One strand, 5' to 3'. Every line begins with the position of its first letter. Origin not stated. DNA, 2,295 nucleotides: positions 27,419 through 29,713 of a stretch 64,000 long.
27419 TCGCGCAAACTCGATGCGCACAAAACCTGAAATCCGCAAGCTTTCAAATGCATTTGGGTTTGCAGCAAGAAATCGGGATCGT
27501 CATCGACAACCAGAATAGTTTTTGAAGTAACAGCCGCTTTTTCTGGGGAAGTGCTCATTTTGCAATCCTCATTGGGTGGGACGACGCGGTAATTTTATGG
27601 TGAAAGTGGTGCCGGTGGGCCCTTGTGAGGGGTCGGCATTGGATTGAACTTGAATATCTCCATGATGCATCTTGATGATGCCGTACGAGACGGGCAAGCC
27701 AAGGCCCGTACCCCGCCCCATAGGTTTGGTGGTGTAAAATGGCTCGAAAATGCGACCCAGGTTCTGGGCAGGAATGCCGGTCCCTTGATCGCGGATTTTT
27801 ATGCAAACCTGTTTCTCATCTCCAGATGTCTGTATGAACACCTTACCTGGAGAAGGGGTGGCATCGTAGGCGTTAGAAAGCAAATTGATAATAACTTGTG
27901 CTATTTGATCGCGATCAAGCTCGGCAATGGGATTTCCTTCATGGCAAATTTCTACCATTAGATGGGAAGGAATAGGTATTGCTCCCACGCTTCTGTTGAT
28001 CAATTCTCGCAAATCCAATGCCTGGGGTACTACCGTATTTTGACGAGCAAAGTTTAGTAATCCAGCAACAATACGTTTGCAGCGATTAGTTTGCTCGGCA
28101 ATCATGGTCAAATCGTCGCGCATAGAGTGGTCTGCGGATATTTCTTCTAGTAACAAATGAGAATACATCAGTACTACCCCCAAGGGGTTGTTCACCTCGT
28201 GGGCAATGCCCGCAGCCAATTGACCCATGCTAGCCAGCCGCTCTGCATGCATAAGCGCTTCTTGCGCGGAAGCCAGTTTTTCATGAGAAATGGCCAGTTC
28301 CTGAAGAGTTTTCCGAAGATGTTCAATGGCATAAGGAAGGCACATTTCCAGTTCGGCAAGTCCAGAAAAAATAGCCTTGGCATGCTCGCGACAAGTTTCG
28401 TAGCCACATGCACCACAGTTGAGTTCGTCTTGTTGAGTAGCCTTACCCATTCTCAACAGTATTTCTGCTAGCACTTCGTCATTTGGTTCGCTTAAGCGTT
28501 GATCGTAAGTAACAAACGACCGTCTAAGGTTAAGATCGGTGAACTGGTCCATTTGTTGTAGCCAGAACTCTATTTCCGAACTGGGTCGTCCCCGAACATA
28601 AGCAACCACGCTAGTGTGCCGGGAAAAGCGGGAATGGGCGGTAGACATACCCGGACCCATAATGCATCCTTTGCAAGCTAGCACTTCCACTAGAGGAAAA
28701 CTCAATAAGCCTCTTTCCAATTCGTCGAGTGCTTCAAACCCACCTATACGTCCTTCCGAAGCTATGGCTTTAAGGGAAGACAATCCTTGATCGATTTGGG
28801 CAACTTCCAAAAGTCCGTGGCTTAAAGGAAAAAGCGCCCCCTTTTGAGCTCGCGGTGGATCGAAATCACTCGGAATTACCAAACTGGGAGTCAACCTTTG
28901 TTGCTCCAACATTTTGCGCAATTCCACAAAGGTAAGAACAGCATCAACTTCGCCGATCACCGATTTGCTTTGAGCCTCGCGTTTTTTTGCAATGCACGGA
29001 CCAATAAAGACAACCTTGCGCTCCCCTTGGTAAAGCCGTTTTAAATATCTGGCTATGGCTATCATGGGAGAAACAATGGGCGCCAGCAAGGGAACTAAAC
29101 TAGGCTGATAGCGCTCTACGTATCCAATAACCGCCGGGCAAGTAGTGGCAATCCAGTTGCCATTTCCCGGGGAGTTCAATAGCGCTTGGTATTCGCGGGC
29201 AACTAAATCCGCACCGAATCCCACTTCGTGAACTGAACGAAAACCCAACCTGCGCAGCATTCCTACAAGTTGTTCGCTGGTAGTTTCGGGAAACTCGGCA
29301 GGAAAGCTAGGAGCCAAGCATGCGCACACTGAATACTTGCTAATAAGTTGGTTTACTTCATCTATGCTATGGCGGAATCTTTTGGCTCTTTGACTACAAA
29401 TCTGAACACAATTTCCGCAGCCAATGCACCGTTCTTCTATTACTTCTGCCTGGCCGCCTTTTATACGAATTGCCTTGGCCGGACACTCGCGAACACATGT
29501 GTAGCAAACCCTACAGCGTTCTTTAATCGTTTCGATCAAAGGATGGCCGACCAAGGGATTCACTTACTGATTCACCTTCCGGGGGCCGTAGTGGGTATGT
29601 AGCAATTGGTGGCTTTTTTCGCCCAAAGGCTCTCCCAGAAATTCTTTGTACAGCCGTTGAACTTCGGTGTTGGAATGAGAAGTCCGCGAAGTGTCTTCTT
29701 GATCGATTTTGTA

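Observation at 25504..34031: Hydrogenase-like sensor fused to a histidine kinase, co-operonic with a bifurcating-type HydABC and a multi-step phosphorelay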

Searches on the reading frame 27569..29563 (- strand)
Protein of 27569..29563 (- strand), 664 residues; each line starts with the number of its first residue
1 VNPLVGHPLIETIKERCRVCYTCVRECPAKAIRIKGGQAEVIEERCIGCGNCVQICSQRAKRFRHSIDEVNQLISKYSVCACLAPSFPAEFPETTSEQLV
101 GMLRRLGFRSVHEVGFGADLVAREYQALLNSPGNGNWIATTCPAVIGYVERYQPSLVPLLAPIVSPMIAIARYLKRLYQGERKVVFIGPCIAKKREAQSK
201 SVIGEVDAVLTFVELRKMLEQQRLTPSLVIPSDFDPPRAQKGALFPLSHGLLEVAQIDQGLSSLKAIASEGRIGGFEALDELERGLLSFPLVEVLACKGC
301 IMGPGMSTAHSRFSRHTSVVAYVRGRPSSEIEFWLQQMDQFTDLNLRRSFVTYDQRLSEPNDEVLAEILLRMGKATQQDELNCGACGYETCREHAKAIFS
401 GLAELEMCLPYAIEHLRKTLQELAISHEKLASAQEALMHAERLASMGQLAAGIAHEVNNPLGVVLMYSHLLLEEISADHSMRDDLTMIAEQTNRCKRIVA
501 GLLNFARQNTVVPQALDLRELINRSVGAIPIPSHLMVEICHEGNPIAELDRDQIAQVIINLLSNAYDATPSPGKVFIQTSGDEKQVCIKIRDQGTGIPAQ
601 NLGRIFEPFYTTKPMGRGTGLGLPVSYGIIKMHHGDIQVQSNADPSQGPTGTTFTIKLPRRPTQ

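Call 4: search_protein_families(library=pfam, proteins=[window:27569-29563:-], max_evalue=0.01)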
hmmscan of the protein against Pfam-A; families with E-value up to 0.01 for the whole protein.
window:27569-29563:- (664 aa): 12 families
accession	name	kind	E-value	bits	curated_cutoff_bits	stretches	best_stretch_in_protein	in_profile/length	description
PF02906.19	Fe_hyd_lg_C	-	1.4e-45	156.3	22.1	1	79-304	3-245/245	Iron only hydrogenase large subunit, C-terminal domain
PF02518.31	HATPase_c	-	8.7e-26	91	26.4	1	550-661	2-110/111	Histidine kinase-, DNA gyrase B-, and HSP90-like ATPase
PF00512.31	HisKA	-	3.5e-13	49.8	26.9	1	446-508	2-63/66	His Kinase A (phospho-acceptor) domain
PF04060.18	FeS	-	5.8e-10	39.2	23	1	381-410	4-33/33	Putative Fe-S cluster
PF13237.11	Fer4_10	-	2e-08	34.5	25.5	1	13-56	5-52/53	4Fe-4S dicluster domain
PF13187.11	Fer4_9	-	1.4e-06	28.6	27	1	16-59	1-50/52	4Fe-4S dicluster domain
PF00037.32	Fer4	-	2.5e-06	27.5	21.1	2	40-56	2-18/24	4Fe-4S binding domain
PF12838.12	Fer4_7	-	6e-06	27.1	27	1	16-58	1-50/52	4Fe-4S dicluster domain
PF25160.1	LdpA_Fe-S-bd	-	1.1e-05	25.5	27.6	1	23-58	9-40/49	LdpA Fe-S cluster-binding domain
PF12797.12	Fer4_2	-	0.00022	21.4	24.5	1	41-57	5-21/22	4Fe-4S binding domain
PF12837.12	Fer4_6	-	0.00033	20.9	25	2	39-56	2-19/24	4Fe-4S binding domain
PF14697.11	Fer4_21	-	0.0012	19.4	35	0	39-60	1-22/59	4Fe-4S dicluster domain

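Call 5: search_solved_structures(query=window:27569-29563:-, max_evalue=0.001, show_alignments=3)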
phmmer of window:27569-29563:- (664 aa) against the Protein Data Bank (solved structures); distinct sequences matched with E-value up to 0.001: 99 (the best 60 are shown).
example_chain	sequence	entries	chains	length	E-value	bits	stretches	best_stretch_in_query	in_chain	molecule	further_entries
9jfj_A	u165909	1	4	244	2e-31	112.6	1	434-661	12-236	Sensor histidine kinase ZraS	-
3d36_A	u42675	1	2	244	5.9e-27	97.8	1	437-659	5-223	Sporulation kinase B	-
5idj_A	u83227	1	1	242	1.2e-25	93.5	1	438-649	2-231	Histidine kinase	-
3a0r_A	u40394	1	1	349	3.6e-23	85.3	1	432-662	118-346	Sensor protein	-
8u4x_A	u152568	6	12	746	2e-22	82.9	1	439-643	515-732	histidine kinase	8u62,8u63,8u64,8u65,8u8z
7p5h_A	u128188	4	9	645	2.5e-22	82.6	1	40-239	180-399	Fe-hydrogenase, subunit alpha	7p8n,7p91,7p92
8a7f_A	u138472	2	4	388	1.5e-21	80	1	422-659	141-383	Putative Sensory box protein,Sensor protein FixL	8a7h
8a3u_A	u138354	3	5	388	1.5e-21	80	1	422-659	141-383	Putative Sensory box protein,Sensor protein FixL | Putative Sensory box protein,Putative Sensory box protein,Sensor protein FixL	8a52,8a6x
4gcz_A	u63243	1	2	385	2e-21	79.6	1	426-659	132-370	Blue-light photoreceptor, Sensor protein fixL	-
8vc9_A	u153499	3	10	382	3.1e-20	75.6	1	421-642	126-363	Leptospira virulence regulator B (LvrB) | histidine kinase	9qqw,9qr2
8a6t_A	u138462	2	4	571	9.7e-20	74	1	40-255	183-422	Electron bifurcating hydrogenase subunit HydA1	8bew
4jas_A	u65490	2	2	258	5.9e-19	71.4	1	441-643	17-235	Histidine kinase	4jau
4i5s_A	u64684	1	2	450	2.9e-18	69.1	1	449-660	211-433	Putative histidine kinase CovS; VicK-like protein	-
5uht_A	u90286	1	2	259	3.8e-18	68.7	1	441-643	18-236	Sensor histidine kinase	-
2c2a_A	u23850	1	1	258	3.9e-18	68.7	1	441-643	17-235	SENSOR HISTIDINE KINASE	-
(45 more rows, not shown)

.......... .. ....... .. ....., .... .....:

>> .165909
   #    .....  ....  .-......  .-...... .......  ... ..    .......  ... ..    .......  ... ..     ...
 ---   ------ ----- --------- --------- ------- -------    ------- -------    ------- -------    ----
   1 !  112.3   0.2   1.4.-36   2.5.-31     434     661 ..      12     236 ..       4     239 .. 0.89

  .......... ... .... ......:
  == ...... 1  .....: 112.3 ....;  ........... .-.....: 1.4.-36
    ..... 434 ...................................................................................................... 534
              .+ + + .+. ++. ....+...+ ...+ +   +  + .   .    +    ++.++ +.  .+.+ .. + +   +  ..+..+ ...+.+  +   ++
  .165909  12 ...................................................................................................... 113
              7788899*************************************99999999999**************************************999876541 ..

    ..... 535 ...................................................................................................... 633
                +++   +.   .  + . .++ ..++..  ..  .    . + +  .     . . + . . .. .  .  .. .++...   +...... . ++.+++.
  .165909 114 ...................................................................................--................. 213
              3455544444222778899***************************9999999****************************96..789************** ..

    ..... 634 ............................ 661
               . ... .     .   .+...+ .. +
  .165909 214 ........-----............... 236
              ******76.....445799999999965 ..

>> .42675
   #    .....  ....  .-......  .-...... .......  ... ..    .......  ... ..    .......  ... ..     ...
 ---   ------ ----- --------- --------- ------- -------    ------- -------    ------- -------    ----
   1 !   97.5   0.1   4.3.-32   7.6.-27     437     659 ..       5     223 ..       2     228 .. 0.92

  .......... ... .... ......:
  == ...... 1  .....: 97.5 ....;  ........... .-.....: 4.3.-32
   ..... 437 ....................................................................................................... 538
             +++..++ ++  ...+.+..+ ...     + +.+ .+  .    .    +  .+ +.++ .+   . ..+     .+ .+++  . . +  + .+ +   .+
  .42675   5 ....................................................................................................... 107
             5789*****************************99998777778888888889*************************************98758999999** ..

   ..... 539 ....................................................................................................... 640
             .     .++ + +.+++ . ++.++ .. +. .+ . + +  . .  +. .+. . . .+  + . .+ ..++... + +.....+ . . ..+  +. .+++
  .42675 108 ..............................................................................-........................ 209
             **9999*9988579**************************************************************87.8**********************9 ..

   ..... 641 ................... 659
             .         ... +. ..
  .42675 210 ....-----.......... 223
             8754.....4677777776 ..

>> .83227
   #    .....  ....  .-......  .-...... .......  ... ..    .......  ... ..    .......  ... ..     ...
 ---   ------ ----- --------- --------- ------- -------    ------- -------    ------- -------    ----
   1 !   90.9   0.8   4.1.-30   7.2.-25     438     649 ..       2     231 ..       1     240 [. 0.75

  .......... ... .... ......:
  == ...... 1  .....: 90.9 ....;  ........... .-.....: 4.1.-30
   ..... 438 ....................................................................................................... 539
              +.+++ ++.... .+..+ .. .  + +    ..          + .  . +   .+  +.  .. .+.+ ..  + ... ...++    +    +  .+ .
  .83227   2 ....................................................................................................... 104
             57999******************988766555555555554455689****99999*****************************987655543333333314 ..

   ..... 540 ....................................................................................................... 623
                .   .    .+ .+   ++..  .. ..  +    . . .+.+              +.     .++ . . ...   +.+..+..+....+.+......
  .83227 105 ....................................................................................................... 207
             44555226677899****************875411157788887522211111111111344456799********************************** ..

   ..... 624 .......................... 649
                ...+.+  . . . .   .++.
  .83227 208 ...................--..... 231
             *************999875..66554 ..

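Call 7: find_homologous_proteins(query=window:27569-29563:-, max_evalue=1e-10)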
Query window:27569-29563:- (664 aa): 7867 proteins with E <= 1e-10 among 8000 candidates; the best 120 are listed.
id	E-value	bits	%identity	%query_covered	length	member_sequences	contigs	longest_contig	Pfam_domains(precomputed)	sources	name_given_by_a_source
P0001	0.0e+0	1208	93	87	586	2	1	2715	PF02906.20,PF04060.19,PF02518.32,PF00512.32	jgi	jgi:signal transduction histidine kinase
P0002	3.2e-266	903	61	100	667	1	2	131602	PF02906.20,PF04060.19,PF00037.33,PF02518.32,PF00512.32,PF12838.13,PF25160.2,PF13237.12,PF13187.12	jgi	jgi:two-component system NtrC family sensor kinase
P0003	7.1e-266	902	60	99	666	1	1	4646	PF02906.20,PF04060.19,PF00037.33,PF02518.32,PF00512.32,PF12838.13,PF25160.2,PF13237.12,PF13187.12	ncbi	-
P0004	2.1e-264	897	61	99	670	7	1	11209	PF02906.20,PF04060.19,PF00037.33,PF02518.32,PF00512.32,PF25160.2,PF13237.12,PF13187.12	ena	-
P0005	2.0e-262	891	61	99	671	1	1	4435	PF02906.20,PF04060.19,PF00037.33,PF02518.32,PF00512.32,PF12838.13,PF25160.2,PF13237.12,PF13187.12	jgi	jgi:signal transduction histidine kinase/Fe-S-cluster-containing hydrogenase component 2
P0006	1.1e-261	888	60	99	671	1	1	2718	PF02906.20,PF04060.19,PF00037.33,PF02518.32,PF00512.32,PF12838.13,PF25160.2,PF13237.12,PF13187.12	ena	-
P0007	1.8e-261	888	60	100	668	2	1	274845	PF02906.20,PF04060.19,PF00037.33,PF02518.32,PF00512.32,PF12838.13,PF25160.2,PF13237.12,PF13187.12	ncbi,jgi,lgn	ncbi:MAG TPA: [Fe-Fe] hydrogenase large subunit C-terminal domain-containing protein [Myxococcales b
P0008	8.1e-261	885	59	100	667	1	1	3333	PF02906.20,PF04060.19,PF00037.33,PF02518.32,PF00512.32,PF12838.13,PF25160.2,PF13237.12,PF13187.12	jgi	jgi:signal transduction histidine kinase/Fe-S-cluster-containing hydrogenase component 2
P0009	1.5e-260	884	59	98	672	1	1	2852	PF14697.12,PF02906.20,PF04060.19,PF00037.33,PF02518.32,PF00512.32,PF12838.13,PF13237.12,PF13187.12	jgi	-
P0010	1.5e-258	878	60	99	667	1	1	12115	PF02906.20,PF04060.19,PF00037.33,PF02518.32,PF00512.32,PF12838.13,PF25160.2,PF13237.12,PF13187.12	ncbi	-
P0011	5.5e-258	876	60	99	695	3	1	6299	PF02906.20,PF04060.19,PF00037.33,PF02518.32,PF00512.32,PF12838.13,PF25160.2,PF13237.12,PF13187.12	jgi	-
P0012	9.5e-257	872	60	99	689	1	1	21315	PF02906.20,PF04060.19,PF00037.33,PF02518.32,PF00512.32,PF12838.13,PF25160.2,PF13237.12,PF13187.12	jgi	jgi:signal transduction histidine kinase/iron only hydrogenase large subunit-like protein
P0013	1.3e-256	872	60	98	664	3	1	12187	PF14697.12,PF02906.20,PF04060.19,PF00037.33,PF02518.32,PF00512.32,PF12838.13,PF25160.2,PF13237.12,PF13187.12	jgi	jgi:signal transduction histidine kinase/iron only hydrogenase large subunit-like protein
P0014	2.2e-255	867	60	99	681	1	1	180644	PF02906.20,PF04060.19,PF00037.33,PF02518.32,PF00512.32,PF12838.13,PF25160.2,PF13237.12,PF13187.12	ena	-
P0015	2.3e-255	867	60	99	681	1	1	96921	PF02906.20,PF04060.19,PF00037.33,PF02518.32,PF00512.32,PF12838.13,PF25160.2,PF13237.12,PF13187.12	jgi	-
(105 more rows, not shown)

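Call 34: find_related_loci(query=A1, collection=genome_contigs, flank=10000)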
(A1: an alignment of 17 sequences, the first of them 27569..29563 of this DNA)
Query A1 (664 aa) in genome_contigs; peptide patterns used: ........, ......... (x = any residue, [..] = any of these).
600 stretches matched a pattern (row limit reached: there are more); 590 encode a relative of the query (tblastn E <= 1e-3); the best 80 are kept; 80 distinct loci.
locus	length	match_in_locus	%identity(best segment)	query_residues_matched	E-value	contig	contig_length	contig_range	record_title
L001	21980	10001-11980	58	1-660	0e+0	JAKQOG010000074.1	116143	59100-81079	MAG: Candidatus Hydrogenedentota bacterium isolate USDV_metabat.86 k141_1255863, whole genome shotgun sequence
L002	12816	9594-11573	57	8-664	0e+0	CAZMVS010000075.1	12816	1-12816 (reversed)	MAG TPA_asm: uncultured Planctomycetales bacterium isolate SRP067234_co1_13 genome assembly, contig: k99_560275, whole g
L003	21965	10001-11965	58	8-660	0e+0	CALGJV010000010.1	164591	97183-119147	MAG: uncultured Phycisphaerae bacterium isolate N1_Bin_MAXBIN__019_1 genome assembly, contig: c_000003647100, whole geno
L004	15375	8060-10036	57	6-661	0e+0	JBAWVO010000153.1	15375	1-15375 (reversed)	MAG: Planctomycetota bacterium isolate ELA013 MAG013_153, whole genome shotgun sequence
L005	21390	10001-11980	57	5-661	0e+0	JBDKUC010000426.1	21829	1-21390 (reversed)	MAG: Thermoguttaceae bacterium isolate 7_bin.159_R1 c_000000302376, whole genome shotgun sequence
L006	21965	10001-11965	57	9-660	0e+0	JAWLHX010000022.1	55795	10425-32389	MAG: Phycisphaerae bacterium isolate 30dZY2.bin.88 NODE_883_length_55795_cov_6.685561, whole genome shotgun sequence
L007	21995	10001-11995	55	1-661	0e+0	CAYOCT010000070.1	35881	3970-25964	MAG TPA_asm: uncultured Nitrospiraceae bacterium isolate binchicken_co16_39 genome assembly, contig: NODE_1965_length_35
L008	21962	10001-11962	57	8-660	0e+0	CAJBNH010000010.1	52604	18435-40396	MAG: uncultured Myxococcales bacterium isolate Loc090721-8m_bin-517 genome assembly, contig: bin-517:010/201, whole geno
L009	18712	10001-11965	57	9-661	0e+0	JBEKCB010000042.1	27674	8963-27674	MAG: Candidatus Brocadiia bacterium isolate SPRUCE 14 SPRUCE_14_42, whole genome shotgun sequence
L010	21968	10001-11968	55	9-660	0e+0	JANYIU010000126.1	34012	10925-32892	MAG: Holophagaceae bacterium isolate GL140_3_metabinner_144_sub GL140_3_k141_280951, whole genome shotgun sequence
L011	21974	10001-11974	55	9-662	0e+0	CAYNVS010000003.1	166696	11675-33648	MAG TPA_asm: uncultured Myxococcales bacterium isolate binchicken_co20_60 genome assembly, contig: NODE_204_length_16669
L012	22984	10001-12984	56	9-660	0e+0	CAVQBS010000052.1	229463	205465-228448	MAG: uncultured Alphaproteobacteria bacterium isolate MFD02923.bin.2.89 genome assembly, contig: contig_6749, whole geno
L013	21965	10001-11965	57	10-661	0e+0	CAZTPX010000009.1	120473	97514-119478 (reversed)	MAG TPA_asm: uncultured Planctomycetaceae bacterium isolate binchicken_co3_229 genome assembly, contig: NODE_311_length_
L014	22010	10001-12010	55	1-661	0e+0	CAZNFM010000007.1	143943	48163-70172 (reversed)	MAG TPA_asm: uncultured Planctomycetaceae bacterium isolate SRP278314_co1_347 genome assembly, contig: NODE_102_length_1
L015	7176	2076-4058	56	8-664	0e+0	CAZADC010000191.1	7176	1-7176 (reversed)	MAG TPA_asm: uncultured Planctomycetaceae bacterium isolate SRP332253_co2_121 genome assembly, contig: NODE_11105_length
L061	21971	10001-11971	53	8-662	0e+0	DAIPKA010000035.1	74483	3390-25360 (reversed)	MAG TPA_asm: Candidatus Hydrogenedentota bacterium isolate CTOTU18300 NODE_297_length_74483_cov_23.807196, whole genome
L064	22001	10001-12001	51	8-660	0e+0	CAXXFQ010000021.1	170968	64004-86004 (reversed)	MAG: Thermoguttaceae bacterium isolate 8b3353c7-b3ef-4d97-bce3-25bd4c24e67f genome assembly, contig: contig_21, whole ge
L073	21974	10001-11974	50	6-661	0e+0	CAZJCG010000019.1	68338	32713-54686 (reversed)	MAG TPA_asm: uncultured Lentimicrobiaceae bacterium isolate SRP167436_co1_356 genome assembly, contig: NODE_416_length_6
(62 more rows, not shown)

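Call 48: find_encoding_contigs(protein=P0002, flank=10000, max_places=1)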
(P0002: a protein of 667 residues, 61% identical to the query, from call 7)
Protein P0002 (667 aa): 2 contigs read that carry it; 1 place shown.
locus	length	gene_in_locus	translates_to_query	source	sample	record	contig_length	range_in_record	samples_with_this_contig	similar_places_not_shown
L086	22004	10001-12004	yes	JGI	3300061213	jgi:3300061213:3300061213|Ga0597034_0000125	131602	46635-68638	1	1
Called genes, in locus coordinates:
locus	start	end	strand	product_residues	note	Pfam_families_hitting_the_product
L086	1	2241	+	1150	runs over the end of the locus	PF02574:S-methyl_trans, PF00809:Pterin_bind, PF03599:CdhD (weak), PF02607:B12-binding_2, PF02310:B12-binding, PF02965:Met_synt_B12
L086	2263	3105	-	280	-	PF03168:LEA_2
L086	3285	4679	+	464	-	PF00772:DnaB, PF03796:DnaB_C, PF06745:ATPase (faint), PF13481:AAA_25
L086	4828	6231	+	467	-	PF04055:Radical_SAM, PF06968:BATS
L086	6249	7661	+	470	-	PF00206:Lyase_1, PF10415:FumaraseC_C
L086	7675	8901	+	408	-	PF01926:MMR_HSR1, PF18128:HydF_dimer, PF18133:HydF_tetramer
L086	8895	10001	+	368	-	PF04055:Radical_SAM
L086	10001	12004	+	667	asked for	PF12838:Fer4_7 (weak), PF13187:Fer4_9 (weak), PF13237:Fer4_10, PF25160:LdpA_Fe-S-bd (weak), PF02906:Fe_hyd_lg_C, PF04060:FeS, PF00512:HisKA, PF02518:HATPase_c, +1 more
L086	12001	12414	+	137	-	PF00072:Response_reg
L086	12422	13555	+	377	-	PF00072:Response_reg, PF00512:HisKA, PF02518:HATPase_c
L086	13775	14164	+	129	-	PF00072:Response_reg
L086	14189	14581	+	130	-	PF00072:Response_reg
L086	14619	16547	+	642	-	PF00662:Proton_antipo_N, PF00361:Proton_antipo_M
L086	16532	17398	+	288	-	PF00146:NADHdh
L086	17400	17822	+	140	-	PF01058:Oxidored_q6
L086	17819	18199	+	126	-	PF00329:Complex1_30kDa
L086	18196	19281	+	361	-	PF00374:NiFeSe_Hases, PF00346:Complex1_49kDa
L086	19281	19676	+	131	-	PF12838:Fer4_7 (faint), PF13534:Fer4_17 (faint), PF13183:Fer4_8 (faint), PF00037:Fer4 (weak), PF12797:Fer4_2 (faint), PF13237:Fer4_10, PF14697:Fer4_21 (weak), PF13187:Fer4_9, +2 more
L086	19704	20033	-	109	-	PF02627:CMD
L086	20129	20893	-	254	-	PF08543:Phos_pyr_kin, PF00294:PfkB (faint)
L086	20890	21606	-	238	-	PF07722:Peptidase_C26, PF00117:GATase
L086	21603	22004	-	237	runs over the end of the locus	PF02581:TMP-TENI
